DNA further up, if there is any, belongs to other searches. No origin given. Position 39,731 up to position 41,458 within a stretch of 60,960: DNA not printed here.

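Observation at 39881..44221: NeuA-like cytidylyltransferase domain fused to an APS reductase, with an unfused near-twin 2 kb downstream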

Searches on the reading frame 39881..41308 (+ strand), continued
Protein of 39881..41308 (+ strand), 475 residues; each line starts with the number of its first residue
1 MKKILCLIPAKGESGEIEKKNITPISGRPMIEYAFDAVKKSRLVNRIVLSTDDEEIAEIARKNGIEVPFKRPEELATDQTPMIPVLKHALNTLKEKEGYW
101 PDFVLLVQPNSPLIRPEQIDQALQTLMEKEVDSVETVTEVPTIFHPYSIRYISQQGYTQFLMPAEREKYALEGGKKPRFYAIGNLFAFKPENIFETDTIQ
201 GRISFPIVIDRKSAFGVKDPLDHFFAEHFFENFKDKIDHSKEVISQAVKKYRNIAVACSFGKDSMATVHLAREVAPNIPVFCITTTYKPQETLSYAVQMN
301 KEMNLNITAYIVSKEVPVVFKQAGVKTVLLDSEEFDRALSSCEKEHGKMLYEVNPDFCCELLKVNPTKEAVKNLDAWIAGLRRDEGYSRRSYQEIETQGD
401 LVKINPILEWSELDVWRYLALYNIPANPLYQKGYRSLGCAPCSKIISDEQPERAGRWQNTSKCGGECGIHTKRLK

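Call 25: find_related_loci(query=A2, collection=genome_contigs, flank=10000)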
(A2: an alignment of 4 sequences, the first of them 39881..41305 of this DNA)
Query A2 (475 aa) in genome_contigs; peptide patterns used: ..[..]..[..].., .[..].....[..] (x = any residue, [..] = any of these).
108 stretches matched a pattern; 6 encode a relative of the query (tblastn E <= 1e-3); 6 distinct loci.
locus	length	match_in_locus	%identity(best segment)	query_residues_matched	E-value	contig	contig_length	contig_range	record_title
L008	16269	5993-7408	76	3-475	0e+0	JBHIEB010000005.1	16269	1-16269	MAG: Candidatus Paceibacterales bacterium isolate b3.sp2_bin.52 NODE_1039_length_16269_cov_5.005797, whole genome shotgu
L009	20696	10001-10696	33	4-240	1e-38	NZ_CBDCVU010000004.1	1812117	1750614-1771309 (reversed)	MAG: Nitrosopumilus sp. isolate d0d8156c-2fb4-46ba-bb7a-8f569bbeb246 contig_4, whole genome shotgun sequence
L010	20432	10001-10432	38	1-146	3e-20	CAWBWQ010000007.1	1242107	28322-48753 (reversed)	MAG: uncultured Phycisphaerales bacterium isolate MFD04580.bin.2.26 genome assembly, contig: contig_5803, whole genome s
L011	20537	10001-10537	28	3-187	1e-10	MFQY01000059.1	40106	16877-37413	MAG: Candidatus Magasanikbacteria bacterium RIFOXYC2_FULL_40_16 rifoxyc2_full_scaffold_657, whole genome shotgun sequenc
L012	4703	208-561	28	1-123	8e-6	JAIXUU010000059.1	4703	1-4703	MAG: Planctomyces sp. isolate D1_MAG_00040 pond_D1_MAG_00040_000000000142, whole genome shotgun sequence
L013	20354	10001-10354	28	1-123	8e-6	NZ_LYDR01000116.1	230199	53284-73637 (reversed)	Planctopirus hydrillae strain JC280 Contig38, whole genome shotgun sequence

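Call 32: find_encoding_contigs(protein=P0004, flank=8000, max_places=2)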
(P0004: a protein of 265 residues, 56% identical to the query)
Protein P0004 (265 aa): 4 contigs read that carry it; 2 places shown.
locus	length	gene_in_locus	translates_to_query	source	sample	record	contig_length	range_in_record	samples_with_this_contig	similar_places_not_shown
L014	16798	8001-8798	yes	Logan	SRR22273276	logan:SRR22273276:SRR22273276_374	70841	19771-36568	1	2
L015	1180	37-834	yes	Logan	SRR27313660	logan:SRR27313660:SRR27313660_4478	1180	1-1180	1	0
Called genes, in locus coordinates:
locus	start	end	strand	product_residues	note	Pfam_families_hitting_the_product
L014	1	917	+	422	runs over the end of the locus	PF00072:Response_reg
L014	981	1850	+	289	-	PF00561:Abhydrolase_1, PF12697:Abhydrolase_6, PF12146:Hydrolase_4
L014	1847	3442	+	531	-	PF02838:Glyco_hydro_20b, PF00728:Glyco_hydro_20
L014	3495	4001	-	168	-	-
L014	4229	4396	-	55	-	-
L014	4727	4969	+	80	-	PF01713:Smr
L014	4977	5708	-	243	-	PF01936:NYN, PF12872:OST-HTH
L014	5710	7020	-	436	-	-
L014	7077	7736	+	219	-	-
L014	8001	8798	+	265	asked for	PF01507:PAPS_reduct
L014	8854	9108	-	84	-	-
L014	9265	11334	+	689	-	PF11207:DUF2989 (faint), PF17874:TPR_MalT, PF00515:TPR_1 (faint), PF13176:TPR_7 (faint), PF13424:TPR_12, PF13428:TPR_14 (faint), PF13424:TPR_12 (weak), PF17874:TPR_MalT, +4 more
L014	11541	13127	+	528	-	PF12840:HTH_20 (faint), PF01047:MarR (faint), PF24266:HTH_HVO_0163_N (weak), PF25212:HVO_A0114 (faint), PF12802:MarR_2 (weak), PF13412:HTH_24 (weak)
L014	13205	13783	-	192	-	PF03352:Adenine_glyco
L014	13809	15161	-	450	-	PF07690:MFS_1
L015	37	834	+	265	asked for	PF01507:PAPS_reduct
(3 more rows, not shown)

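Call 33: find_encoding_contigs(protein=P0008, flank=8000, max_places=2)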
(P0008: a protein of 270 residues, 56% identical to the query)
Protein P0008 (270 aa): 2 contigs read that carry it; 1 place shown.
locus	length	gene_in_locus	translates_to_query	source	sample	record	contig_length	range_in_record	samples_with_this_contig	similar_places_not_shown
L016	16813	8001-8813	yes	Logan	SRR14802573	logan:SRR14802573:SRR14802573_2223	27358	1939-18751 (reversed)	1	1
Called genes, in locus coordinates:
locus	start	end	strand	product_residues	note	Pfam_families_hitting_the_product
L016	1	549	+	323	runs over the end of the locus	PF02568:ThiI, PF18297:NFACT-R_2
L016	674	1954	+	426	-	PF00291:PALP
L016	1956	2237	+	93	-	PF02597:ThiS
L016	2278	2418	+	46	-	-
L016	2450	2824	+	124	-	-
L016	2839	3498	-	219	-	-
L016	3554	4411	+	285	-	PF03460:NIR_SIR_ferr, PF12797:Fer4_2 (faint), PF01077:NIR_SIR, PF13237:Fer4_10 (weak), PF12838:Fer4_7, PF13187:Fer4_9 (weak), PF00037:Fer4, PF12837:Fer4_6 (weak), +2 more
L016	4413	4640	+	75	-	PF01206:TusA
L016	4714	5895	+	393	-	PF00291:PALP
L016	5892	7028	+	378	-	PF21948:LplA-B_cat, PF10437:Lip_prot_lig_C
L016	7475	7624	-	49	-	PF04945:YHS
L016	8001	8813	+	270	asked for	PF01507:PAPS_reduct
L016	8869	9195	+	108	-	PF02913:FAD-oxidase_C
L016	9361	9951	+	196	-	PF05724:TPMT, PF13489:Methyltransf_23 (weak), PF13847:Methyltransf_31, PF08241:Methyltransf_11, PF08242:Methyltransf_12 (weak), PF13649:Methyltransf_25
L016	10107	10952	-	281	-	PF01209:Ubie_methyltran, PF03291:mRNA_G-N7_MeTrfase (weak), PF13489:Methyltransf_23 (faint), PF08241:Methyltransf_11, PF08242:Methyltransf_12 (weak), PF13649:Methyltransf_25, PF13847:Methyltransf_31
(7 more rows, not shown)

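Call 34: find_encoding_contigs(protein=P0006, flank=8000, max_places=2)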
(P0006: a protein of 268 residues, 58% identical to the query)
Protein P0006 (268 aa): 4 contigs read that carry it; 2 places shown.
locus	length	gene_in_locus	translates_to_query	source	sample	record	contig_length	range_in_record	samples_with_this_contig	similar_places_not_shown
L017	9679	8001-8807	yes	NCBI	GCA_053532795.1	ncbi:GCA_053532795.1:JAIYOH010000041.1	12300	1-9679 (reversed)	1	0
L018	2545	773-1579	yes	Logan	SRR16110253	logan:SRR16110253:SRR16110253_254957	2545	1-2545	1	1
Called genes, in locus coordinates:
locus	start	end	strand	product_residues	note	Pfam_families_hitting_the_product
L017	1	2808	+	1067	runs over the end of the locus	PF25596:CPSase_L_D1, PF02786:CPSase_L_D2, PF07478:Dala_Dala_lig_C, PF02787:CPSase_L_D3, PF25596:CPSase_L_D1, PF02222:ATP-grasp, PF02786:CPSase_L_D2, PF07478:Dala_Dala_lig_C, +5 more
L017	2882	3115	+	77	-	-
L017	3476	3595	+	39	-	-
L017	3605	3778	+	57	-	-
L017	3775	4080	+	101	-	-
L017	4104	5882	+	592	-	PF02776:TPP_enzyme_N, PF00205:TPP_enzyme_M, PF02775:TPP_enzyme_C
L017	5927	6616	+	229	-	PF01177:Asp_Glu_race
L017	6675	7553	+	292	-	PF01351:RNase_HII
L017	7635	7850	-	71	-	-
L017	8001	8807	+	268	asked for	PF06009: (faint), PF01507:PAPS_reduct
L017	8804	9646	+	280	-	PF01925:TauE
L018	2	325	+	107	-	?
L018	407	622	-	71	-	-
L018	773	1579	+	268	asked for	PF06009: (faint), PF01507:PAPS_reduct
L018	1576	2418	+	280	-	PF01925:TauE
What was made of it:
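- The nearest stand-alone CysH relatives sit next to sulfite reductase or TauE genes, or in unrelated contexts (calls 32-34).
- Tried and rejected: The nearest unfused CysH proteins (P0004, P0006, P0008) sit in unrelated contexts, or next to sulfite reductase or TauE genes (calls 32-34).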

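Call 41: search_protein_representatives(protein=window:39881-41308:+)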
Query: 475 residues. Proteins with E-value up to 0.001 (for the whole library): 25669; up to 1e-10: 11800; up to 1e-30: 224. The best 150 are listed.
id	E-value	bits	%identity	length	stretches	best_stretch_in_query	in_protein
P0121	1.1e-81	291.4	58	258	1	234-475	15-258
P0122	2.6e-66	240.7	56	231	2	351-475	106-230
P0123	8.4e-65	235.7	48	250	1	232-473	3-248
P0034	2.3e-63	230.9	54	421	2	342-474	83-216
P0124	5.3e-63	229.8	52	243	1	3-227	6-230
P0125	1.1e-60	222.1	47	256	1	234-474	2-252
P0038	1.2e-60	222.0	54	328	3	396-471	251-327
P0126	7.2e-58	212.8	45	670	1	233-472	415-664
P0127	4.0e-55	203.8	60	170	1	317-475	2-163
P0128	1.1e-53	199.1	54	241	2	348-475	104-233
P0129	1.5e-53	198.6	48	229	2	341-471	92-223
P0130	3.3e-53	197.5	53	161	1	285-443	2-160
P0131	3.9e-53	197.2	49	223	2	349-471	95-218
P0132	2.4e-52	194.6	44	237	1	234-470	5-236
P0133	3.0e-52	194.3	43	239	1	4-229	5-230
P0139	5.0e-46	173.8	45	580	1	235-467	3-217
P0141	3.3e-45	171.1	37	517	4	241-472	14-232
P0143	4.3e-45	170.7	36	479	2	3-156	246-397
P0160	6.4e-40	153.7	46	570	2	358-471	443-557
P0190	2.5e-35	138.5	37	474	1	3-230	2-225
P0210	3.1e-34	134.9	40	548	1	3-227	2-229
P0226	8.3e-34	133.5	33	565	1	3-241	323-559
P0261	2.9e-32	128.4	36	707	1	3-231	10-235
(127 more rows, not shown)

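Call 42: search_protein_families(library=pfam, proteins=[P0141, P0143, P0190, P0210, P0226, P0261, P0126, P0139, P0160, P0034], max_evalue=0.0001)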
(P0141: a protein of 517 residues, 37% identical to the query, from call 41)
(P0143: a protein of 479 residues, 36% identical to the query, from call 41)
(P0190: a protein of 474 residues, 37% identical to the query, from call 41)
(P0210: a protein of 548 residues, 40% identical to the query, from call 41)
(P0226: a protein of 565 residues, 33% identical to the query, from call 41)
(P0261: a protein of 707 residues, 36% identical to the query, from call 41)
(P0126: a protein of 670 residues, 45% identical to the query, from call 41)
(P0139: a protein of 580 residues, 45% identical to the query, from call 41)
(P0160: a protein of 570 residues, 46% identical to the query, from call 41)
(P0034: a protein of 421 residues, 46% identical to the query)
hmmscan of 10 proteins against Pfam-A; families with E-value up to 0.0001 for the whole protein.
P0141 (517 aa): 1 family
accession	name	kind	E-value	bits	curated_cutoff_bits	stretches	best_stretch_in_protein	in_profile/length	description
PF01507.26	PAPS_reduct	-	1.9e-90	302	22.5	2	277-471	3-174/175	Phosphoadenosine phosphosulfate reductase domain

P0143 (479 aa): 3 families
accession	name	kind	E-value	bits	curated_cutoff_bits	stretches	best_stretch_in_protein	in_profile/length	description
PF02348.25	CTP_transf_3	-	1.2e-51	176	22.6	2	249-391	2-136/217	Cytidylyltransferase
PF01128.25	IspD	-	1.2e-11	45.2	27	1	247-378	1-126/221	2-C-methyl-D-erythritol 4-phosphate cytidylyltransferase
PF12804.13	NTP_transf_3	-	1.3e-08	35.6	27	0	250-310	2-62/160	MobA-like NTP transferase domain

P0190 (474 aa): 2 families
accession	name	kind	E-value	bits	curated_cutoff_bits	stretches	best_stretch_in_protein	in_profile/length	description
PF02348.25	CTP_transf_3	-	7e-24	85.3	22.6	1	5-142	2-138/217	Cytidylyltransferase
PF12804.13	NTP_transf_3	-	7.5e-06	26.6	27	0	11-137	7-123/160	MobA-like NTP transferase domain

P0210 (548 aa): 4 families
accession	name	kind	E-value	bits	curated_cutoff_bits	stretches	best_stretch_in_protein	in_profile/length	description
PF02826.25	2-Hacid_dh_C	-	2.3e-50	170.9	25.1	1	347-521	3-178/178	D-isomer specific 2-hydroxyacid dehydrogenase, NAD binding domain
PF02348.25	CTP_transf_3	-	9e-20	71.8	22.6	1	5-137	2-126/217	Cytidylyltransferase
PF00389.36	2-Hacid_dh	-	3.3e-11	43.4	24.6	1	259-363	22-121/134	D-isomer specific 2-hydroxyacid dehydrogenase, catalytic domain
PF03446.21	NAD_binding_2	-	6.4e-09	36.5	21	1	382-498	2-125/161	NAD binding domain of 6-phosphogluconate dehydrogenase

P0226 (565 aa): 3 families
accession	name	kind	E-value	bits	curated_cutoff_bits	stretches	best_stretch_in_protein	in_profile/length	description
PF02826.25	2-Hacid_dh_C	-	2.3e-53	180.7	25.1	1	113-296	1-178/178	D-isomer specific 2-hydroxyacid dehydrogenase, NAD binding domain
PF02348.25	CTP_transf_3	-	8.4e-25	88.3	22.6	1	326-509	2-171/217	Cytidylyltransferase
PF00389.36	2-Hacid_dh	-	2.4e-11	43.9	24.6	1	30-322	26-128/134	D-isomer specific 2-hydroxyacid dehydrogenase, catalytic domain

P0261 (707 aa): 1 family
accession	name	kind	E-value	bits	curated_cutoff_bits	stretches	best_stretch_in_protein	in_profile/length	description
PF02348.25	CTP_transf_3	-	9.2e-20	71.8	22.6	1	13-199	2-189/217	Cytidylyltransferase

P0126 (670 aa): 2 families
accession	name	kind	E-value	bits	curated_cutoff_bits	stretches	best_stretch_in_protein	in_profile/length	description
PF01507.26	PAPS_reduct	-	1e-36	127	22.5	1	437-637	2-175/175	Phosphoadenosine phosphosulfate reductase domain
PF00291.31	PALP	-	1.2e-27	97.5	35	1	77-385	13-295/295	Pyridoxal-phosphate dependent enzyme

P0139 (580 aa): 3 families
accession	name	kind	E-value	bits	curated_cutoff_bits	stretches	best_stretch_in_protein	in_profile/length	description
PF01507.26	PAPS_reduct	-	1.6e-44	152.4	22.5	1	22-195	2-175/175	Phosphoadenosine phosphosulfate reductase domain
PF14528.11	LAGLIDADG_3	-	2.8e-08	34.3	22.5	1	442-512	4-72/82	LAGLIDADG-like domain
PF14890.11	Intein_splicing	-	5.8e-07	29.9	35.8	1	250-570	38-155/155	Intein splicing domain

P0160 (570 aa): 2 families
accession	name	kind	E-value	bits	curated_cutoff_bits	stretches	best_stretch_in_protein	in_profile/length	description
PF01507.26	PAPS_reduct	-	1.5e-42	146.1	22.5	2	435-532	74-175/175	Phosphoadenosine phosphosulfate reductase domain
PF14528.11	LAGLIDADG_3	-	2.4e-06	28.2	22.5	0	350-389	26-64/82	LAGLIDADG-like domain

P0034 (421 aa): 3 families
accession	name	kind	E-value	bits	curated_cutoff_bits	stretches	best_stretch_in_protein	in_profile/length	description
PF01507.26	PAPS_reduct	-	3.8e-42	144.7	22.5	1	26-186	4-174/175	Phosphoadenosine phosphosulfate reductase domain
PF00132.30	Hexapep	-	2.2e-20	71.9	27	3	345-380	1-36/36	Bacterial transferase hexapeptide (six repeats)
PF25084.1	LbH_EIF2B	-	6.5e-08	33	54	1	304-390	16-105/105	EIF2B subunit epsilon LbH domain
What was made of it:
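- Tried and rejected: The long hits in that search proved to be tandem PAPS_reduct, tandem NeuA, NeuA-2-Hacid_dh, CysH-PALP, intein-containing CysH or CysH-hexapeptide proteins (call 42).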

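Call 63: find_related_loci(query=A2, collection=metagenome_contigs, flank=10000)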
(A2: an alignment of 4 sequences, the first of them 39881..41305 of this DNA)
Query A2 (475 aa) in metagenome_contigs; peptide patterns used: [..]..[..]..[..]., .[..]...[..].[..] (x = any residue, [..] = any of these).
600 stretches matched a pattern (row limit reached: there are more); 432 encode a relative of the query (tblastn E <= 1e-3); the best 80 are kept; 80 distinct loci.
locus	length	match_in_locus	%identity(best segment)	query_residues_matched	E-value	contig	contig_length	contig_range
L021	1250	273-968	39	3-231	5e-47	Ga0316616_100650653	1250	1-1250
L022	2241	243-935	38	3-231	2e-44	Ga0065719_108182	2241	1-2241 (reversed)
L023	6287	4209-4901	39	3-231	2e-43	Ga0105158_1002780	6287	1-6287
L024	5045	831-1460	39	3-210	1e-42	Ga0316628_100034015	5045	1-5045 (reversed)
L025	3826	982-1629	37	3-217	2e-41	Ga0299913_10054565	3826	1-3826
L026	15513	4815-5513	38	1-232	2e-40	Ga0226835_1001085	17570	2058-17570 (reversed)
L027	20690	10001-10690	34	2-233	2e-40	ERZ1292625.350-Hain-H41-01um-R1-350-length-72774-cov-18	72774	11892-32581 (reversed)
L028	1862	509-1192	37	4-230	4e-41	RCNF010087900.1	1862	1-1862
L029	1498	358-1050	38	3-232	4e-41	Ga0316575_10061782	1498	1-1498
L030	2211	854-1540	35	4-231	2e-40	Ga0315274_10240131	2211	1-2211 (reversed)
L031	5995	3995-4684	36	2-230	2e-39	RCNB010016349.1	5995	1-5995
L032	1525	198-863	37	2-227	2e-40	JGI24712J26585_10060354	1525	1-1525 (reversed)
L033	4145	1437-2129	34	3-236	5e-39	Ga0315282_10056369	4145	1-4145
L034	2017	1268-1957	36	3-231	1e-39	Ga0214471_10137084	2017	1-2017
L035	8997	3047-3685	38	2-212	5e-39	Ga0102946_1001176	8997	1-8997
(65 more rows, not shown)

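Call 68: predict_structure(alignment_id=A3)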
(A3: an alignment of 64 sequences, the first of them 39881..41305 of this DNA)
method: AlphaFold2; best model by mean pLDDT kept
length: 475 residues; sequences in the alignment: 64
mean_pLDDT: 82.2   pTM: 0.70
mean pLDDT of the five models: 82.2, 81.4, 78.8, 78.5, 75.2
residues with pLDDT >= 90: 249; 70-90: 127; 50-70: 29; < 50: 70
segments of 3 or more residues with pLDDT < 50: 139-183, 209-229
pLDDT, mean of each block of 10 residues (from residue 1): 94 61 76 92 96 92 95 84 91 96 90 80 87 68 39 39 41 38 71 84 55 37 44 83 98 98 97 98 97 98 98 98 98 98 97 93 98 97 83 93 96 82 87 86 81 80 77 90
secondary structure, 60 per line:
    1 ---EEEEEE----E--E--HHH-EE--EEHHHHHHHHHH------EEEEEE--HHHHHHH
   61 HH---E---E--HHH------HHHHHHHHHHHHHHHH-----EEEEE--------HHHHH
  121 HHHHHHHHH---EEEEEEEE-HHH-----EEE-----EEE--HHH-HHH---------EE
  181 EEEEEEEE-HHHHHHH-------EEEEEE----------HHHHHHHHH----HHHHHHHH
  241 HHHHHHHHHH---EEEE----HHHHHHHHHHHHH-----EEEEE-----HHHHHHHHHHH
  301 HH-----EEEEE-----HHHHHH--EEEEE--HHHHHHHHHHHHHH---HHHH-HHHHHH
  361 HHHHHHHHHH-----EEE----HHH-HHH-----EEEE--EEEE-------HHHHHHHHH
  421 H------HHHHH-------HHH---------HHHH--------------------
elements in order: E4-9 H30-39 E46-51 H54-62 H82-97 E103-107 H116-129 E133-140 E150-152 E158-160 E179-188 H190-196 E204-209 H220-228 H233-250 E254-257 H262-274 E280-284 H290-302 E308-312 H318-323 E326-330 H333-346 H350-353 H355-370 E376-378 E395-398 E401-404 H412-421 H428-432 H452-455
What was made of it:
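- The AF2 model gives no confident inter-domain or dimer information: residues 139-183 and 209-229 have pLDDT below 50 (call 68).
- Tried and rejected: The dimerisation sub-domain (139-183) and residues 209-229 are below 50, so nothing can be said about packing (call 68).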
